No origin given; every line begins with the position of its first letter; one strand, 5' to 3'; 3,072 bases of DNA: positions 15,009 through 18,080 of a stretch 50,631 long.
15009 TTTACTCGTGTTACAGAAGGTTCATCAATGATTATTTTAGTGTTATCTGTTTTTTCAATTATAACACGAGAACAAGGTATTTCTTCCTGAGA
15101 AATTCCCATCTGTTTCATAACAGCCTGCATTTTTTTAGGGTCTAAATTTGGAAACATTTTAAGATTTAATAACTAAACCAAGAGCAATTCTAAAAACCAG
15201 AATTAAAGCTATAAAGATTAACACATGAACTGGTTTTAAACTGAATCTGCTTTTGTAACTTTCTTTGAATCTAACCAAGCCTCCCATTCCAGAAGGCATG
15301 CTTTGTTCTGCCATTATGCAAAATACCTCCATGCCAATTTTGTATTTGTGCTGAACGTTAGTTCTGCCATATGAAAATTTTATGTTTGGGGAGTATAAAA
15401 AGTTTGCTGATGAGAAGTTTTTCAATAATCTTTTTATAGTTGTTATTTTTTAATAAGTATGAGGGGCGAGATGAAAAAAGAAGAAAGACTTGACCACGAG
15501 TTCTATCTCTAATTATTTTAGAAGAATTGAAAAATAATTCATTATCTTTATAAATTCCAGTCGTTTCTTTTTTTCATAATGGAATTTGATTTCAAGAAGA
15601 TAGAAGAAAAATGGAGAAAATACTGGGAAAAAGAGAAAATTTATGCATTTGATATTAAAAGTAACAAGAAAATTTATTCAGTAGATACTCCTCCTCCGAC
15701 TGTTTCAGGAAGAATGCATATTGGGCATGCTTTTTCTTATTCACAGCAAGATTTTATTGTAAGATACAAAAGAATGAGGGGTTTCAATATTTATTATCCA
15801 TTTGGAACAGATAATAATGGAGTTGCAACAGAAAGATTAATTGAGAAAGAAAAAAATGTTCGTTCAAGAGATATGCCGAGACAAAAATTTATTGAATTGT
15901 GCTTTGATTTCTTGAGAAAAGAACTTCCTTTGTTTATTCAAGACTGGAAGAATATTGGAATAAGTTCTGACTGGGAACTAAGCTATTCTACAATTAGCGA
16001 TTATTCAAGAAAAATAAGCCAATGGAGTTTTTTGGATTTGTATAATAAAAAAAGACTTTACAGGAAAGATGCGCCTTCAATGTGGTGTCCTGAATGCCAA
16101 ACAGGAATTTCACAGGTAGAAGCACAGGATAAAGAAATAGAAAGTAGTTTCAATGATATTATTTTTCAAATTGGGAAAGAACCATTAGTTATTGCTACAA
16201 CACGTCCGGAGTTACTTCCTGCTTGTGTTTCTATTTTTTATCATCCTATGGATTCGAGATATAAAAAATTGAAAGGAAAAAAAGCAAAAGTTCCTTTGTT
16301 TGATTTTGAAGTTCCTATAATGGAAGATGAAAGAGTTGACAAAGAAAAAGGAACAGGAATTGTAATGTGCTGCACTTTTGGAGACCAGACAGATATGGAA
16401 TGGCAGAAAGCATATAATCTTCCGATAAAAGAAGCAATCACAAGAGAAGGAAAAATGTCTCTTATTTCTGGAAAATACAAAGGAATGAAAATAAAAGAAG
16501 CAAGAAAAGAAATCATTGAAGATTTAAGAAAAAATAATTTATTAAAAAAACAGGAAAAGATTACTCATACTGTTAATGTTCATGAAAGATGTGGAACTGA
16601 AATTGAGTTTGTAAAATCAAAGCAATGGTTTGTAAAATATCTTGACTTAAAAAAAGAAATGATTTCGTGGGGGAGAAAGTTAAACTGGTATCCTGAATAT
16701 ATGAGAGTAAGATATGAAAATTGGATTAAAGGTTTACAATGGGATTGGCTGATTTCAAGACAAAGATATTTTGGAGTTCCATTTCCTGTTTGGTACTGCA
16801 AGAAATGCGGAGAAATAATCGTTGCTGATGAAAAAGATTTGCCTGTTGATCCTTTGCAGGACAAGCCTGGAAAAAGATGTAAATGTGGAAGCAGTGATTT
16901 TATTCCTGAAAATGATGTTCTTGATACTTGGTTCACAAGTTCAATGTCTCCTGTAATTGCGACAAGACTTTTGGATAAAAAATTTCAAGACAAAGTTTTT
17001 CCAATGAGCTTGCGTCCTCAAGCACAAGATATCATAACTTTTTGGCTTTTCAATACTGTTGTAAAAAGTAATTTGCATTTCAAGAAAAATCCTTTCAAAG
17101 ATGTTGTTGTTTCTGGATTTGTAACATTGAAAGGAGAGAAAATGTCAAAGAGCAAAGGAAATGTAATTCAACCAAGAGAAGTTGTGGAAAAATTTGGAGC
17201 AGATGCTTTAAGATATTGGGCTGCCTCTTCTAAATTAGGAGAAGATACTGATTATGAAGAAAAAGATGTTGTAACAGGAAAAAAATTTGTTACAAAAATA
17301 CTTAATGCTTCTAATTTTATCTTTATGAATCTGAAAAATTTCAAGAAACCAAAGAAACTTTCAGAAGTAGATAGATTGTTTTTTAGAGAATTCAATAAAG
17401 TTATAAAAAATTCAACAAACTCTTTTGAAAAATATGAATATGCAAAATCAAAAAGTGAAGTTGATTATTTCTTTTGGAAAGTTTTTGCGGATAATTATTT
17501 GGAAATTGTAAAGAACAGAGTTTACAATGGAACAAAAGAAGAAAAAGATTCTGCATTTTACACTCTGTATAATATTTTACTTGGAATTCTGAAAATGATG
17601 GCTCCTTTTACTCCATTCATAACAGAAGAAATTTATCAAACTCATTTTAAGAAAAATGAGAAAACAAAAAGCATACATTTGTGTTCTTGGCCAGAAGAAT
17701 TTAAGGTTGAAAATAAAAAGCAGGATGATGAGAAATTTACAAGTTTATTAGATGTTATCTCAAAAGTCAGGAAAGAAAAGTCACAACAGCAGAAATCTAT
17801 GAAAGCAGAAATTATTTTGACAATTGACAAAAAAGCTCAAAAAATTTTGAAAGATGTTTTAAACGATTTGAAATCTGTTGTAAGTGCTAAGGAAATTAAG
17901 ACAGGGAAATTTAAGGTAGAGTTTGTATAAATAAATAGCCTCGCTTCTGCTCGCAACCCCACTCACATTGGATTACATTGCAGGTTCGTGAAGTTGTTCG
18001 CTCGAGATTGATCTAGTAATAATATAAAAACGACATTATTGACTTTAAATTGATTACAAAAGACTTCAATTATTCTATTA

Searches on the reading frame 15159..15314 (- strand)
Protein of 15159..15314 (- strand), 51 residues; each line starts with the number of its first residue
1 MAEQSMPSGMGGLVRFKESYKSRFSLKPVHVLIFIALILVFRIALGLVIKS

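Call 15: search_protein_families(library=pfam, proteins=[window:15159-15314:-], max_evalue=0.01)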
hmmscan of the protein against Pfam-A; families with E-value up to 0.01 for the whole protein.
window:15159-15314:- (51 aa): 2 families
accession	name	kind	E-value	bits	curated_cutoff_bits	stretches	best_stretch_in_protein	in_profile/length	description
PF03911.21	Sec61_beta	-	0.0045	17.4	27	1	10-45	2-37/41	Sec61beta family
PF11820.13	DUF3339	-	0.0097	16.5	25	1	11-49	29-66/67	Protein of unknown function (DUF3339)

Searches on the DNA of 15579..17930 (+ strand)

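Call 44: search_with_rna_model(model_id=R1, sources=[L139, L140, L141, L142], max_evalue=5, filters=off)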
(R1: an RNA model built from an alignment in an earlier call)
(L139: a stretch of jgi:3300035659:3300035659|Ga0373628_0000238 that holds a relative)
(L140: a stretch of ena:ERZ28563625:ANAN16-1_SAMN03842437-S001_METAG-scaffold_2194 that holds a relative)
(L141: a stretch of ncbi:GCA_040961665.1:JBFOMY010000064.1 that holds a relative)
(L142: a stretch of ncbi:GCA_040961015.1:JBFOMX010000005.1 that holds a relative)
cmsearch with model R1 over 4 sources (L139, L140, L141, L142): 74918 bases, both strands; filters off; matches with E-value up to 5: 15.
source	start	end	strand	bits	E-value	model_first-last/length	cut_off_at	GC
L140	9863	9915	-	48.5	7.4e-07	1-54/54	no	0.32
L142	12750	12835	+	37.3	0.00011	1-54/54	no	0.33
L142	9525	9571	-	21.6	0.12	1-54/54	no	0.3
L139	11692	11729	+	21.3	0.14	1-54/54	no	0.18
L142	18589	18616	+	20.4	0.21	1-54/54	no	0.18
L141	3229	3266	+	16.1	1.4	1-54/54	no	0.26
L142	9081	9125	-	15.6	1.8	1-54/54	no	0.29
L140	13744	13790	+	14.6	2.7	1-54/54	no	0.28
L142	2473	2513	-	14.3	3.1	1-54/54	no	0.37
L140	16255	16289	-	14.2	3.2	1-54/54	no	0.31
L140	6843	6890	-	14.1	3.4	1-54/54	no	0.27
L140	13854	13903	+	13.9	3.7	1-54/54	no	0.26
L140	9011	9057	-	13.8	3.9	1-54/54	no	0.3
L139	13077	13119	+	13.3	4.8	1-54/54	no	0.26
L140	19451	19534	+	13.3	4.9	1-54/54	no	0.29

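Call 57: search_with_rna_model(model_id=R1, sources=[L143, L144, L145, L146], max_evalue=1, filters=off)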
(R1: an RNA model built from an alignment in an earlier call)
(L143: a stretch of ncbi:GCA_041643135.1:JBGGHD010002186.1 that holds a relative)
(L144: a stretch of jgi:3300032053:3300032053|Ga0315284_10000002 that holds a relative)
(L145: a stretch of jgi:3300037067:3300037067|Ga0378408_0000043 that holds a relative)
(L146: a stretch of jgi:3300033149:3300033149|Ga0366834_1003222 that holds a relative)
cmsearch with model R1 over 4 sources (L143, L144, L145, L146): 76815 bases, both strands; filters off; matches with E-value up to 1: 7.
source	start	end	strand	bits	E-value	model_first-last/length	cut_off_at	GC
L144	15611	15663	+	61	2.9e-09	1-54/54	no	0.38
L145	18998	19050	+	52.1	1.6e-07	1-54/54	no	0.3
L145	9804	9889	-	34.9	0.00033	1-54/54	no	0.36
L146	11707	11744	+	18.1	0.58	1-54/54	no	0.18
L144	21802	21845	+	17.7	0.71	1-54/54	no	0.2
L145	10973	11006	+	17.4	0.82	1-54/54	no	0.26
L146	7964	7992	-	17.3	0.84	1-54/54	no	0.17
